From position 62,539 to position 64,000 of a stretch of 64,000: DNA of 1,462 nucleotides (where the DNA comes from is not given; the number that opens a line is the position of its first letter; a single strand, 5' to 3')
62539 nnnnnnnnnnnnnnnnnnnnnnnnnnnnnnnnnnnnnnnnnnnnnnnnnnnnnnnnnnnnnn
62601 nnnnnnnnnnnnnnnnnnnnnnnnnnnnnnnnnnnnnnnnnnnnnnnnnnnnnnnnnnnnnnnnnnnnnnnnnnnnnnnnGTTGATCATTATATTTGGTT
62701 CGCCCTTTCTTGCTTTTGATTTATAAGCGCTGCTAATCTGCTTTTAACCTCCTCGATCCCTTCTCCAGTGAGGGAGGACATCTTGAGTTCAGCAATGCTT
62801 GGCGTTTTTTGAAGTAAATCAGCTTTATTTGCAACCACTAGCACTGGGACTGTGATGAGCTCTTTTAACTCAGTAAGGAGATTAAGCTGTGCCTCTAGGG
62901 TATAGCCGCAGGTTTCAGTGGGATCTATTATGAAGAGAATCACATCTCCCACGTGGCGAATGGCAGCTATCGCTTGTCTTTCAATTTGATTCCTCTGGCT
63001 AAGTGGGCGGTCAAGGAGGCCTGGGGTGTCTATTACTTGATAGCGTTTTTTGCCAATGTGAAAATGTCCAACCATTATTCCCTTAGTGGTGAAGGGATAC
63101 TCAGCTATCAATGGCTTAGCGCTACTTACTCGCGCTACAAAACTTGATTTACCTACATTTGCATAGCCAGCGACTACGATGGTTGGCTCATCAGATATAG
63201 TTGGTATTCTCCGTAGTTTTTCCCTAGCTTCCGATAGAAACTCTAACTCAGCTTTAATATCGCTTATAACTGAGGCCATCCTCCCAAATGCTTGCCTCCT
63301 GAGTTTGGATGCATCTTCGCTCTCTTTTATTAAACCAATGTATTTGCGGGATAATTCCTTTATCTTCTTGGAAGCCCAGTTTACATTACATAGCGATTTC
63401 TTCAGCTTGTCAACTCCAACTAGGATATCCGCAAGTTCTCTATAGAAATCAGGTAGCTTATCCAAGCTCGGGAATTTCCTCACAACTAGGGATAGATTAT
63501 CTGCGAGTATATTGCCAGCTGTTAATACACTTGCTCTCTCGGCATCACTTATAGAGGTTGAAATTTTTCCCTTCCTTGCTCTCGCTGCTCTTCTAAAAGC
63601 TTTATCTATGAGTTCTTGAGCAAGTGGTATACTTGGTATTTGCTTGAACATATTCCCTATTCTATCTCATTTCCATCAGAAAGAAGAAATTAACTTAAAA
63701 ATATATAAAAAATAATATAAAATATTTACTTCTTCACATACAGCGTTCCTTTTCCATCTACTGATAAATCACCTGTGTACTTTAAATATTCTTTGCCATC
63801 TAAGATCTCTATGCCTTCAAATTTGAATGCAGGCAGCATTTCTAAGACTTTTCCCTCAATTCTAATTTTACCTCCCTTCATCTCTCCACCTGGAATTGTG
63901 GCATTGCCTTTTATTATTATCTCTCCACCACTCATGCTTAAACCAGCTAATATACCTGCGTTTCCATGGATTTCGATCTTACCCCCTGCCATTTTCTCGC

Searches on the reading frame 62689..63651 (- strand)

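Call 3: search_protein_families(library=pfam, proteins=[window:62689-63651:-], max_evalue=0.01)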
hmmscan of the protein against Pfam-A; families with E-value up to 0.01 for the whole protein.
window:62689-63651:- (320 aa): 7 families
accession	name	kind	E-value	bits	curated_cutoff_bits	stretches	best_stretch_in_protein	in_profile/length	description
PF17835.6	NOG1_N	-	9.3e-39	133.5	22.9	1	2-152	1-159/160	NOG1 N-terminal helical domain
PF06858.20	NOG1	-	7.9e-24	83.7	27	1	222-278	1-58/58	Nucleolar GTP-binding protein 1 (NOG1)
PF01926.29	MMR_HSR1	-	2.9e-20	72.9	21.9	1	157-276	1-113/113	50S ribosome-binding GTPase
PF02421.24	FeoB_N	-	1.6e-13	50.9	27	1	157-284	2-122/156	Ferrous iron transport protein B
PF00025.27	Arf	-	0.00056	19.9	22.3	1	157-284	16-132/174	ADP-ribosylation factor family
PF03193.22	RsgA_GTPase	-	0.00092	19.5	30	0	122-178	72-129/174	RsgA GTPase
PF00009.33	GTP_EFTU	-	0.0074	16.3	26.5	0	196-285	63-140/188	Elongation factor Tu GTP binding domain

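Call 4: search_protein_families(library=ncbifam, proteins=[window:62689-63651:-], max_evalue=0.01)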
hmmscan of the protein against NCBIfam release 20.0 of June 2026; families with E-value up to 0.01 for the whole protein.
window:62689-63651:- (320 aa): 21 families
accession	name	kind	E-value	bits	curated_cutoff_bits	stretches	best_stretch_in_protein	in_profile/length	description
NF008955.0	PRK12297.1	equivalog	4.4e-17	62.1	406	1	160-316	164-334/429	GTPase ObgE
TIGR03594.1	GTPase_EngA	equivalog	2.1e-16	60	306.7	1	156-289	1-130/432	ribosome biogenesis GTPase Der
TIGR02729.1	Obg_CgtA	equivalog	7.2e-16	58.1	280.25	1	159-289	161-294/329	Obg family GTPase CgtA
NF008956.1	PRK12299.1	equivalog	1.1e-15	57.5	300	1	160-291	163-293/327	GTPase ObgE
NF008954.1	PRK12296.1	equivalog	2.4e-13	49.4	377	1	158-216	162-220/470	GTPase ObgE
TIGR00450.1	mnmE_trmE_thdF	equivalog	1.2e-12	47.7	252.6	1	111-311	168-360/446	tRNA uridine-5-carboxymethylaminomethyl(34) synthesis GTPase MnmE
TIGR00436.1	era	equivalog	4.7e-12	45.8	116.25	1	158-288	3-128/270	GTPase Era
NF002828.0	PRK03003.1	equivalog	7.9e-12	44.5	631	1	145-289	31-170/477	ribosome biogenesis GTPase Der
NF000908.1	PRK00089.1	equivalog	1.2e-11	44.5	237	1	158-290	6-132/291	GTPase Era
NF003661.0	PRK05291.1-3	equivalog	1.4e-11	44.5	380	1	104-316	172-376/448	tRNA uridine-5-carboxymethylaminomethyl(34) synthesis GTPase MnmE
TIGR03156.1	GTP_HflX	equivalog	5.9e-11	41.9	216.75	1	125-307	159-348/351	GTPase HflX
TIGR00231.1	small_GTP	domain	1.6e-10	41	42.5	1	155-283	3-128/164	GTP-binding protein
TIGR00437.1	feoB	equivalog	1.7e-09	36.9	315.65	1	162-283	1-115/594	ferrous iron transport protein B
NF008280.0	PRK11058.1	equivalog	7e-09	35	441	1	127-284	169-327/426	ribosome rescue GTPase HflX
TIGR03918.1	GTP_HydF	equivalog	7.9e-09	34.8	325.55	1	156-316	8-173/392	[FeFe] hydrogenase H-cluster maturation GTPase HydF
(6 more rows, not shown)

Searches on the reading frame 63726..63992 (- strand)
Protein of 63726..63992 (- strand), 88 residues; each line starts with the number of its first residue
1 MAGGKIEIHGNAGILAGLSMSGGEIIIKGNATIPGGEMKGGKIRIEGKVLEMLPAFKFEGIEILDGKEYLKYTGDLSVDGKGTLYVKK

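Call 3: search_protein_families(library=pfam, proteins=[window:63726-63992:-], max_evalue=0.01)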
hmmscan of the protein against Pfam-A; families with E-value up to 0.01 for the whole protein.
window:63726-63992:- (88 aa): 1 family
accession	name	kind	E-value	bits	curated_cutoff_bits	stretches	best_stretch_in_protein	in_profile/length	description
PF01493.24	GXGXG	-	0.0048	16.9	32.5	0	2-32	50-80/190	GXGXG motif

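Call 4: search_protein_families(library=ncbifam, proteins=[window:63726-63992:-], max_evalue=0.01)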
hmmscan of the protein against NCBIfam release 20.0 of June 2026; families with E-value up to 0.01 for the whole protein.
window:63726-63992:- (88 aa): 2 families
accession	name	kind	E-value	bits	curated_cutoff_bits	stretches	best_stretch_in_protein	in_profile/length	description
TIGR03122.1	one_C_dehyd_C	equivalog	1.8e-17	63.5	130.65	1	1-86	161-260/260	formylmethanofuran dehydrogenase subunit C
NF042910.1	FMH_DH_FwdC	exception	6.4e-15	54.9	340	1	1-62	162-224/271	tungsten-dependent formylmethanofuran dehydrogenase subunit FwdC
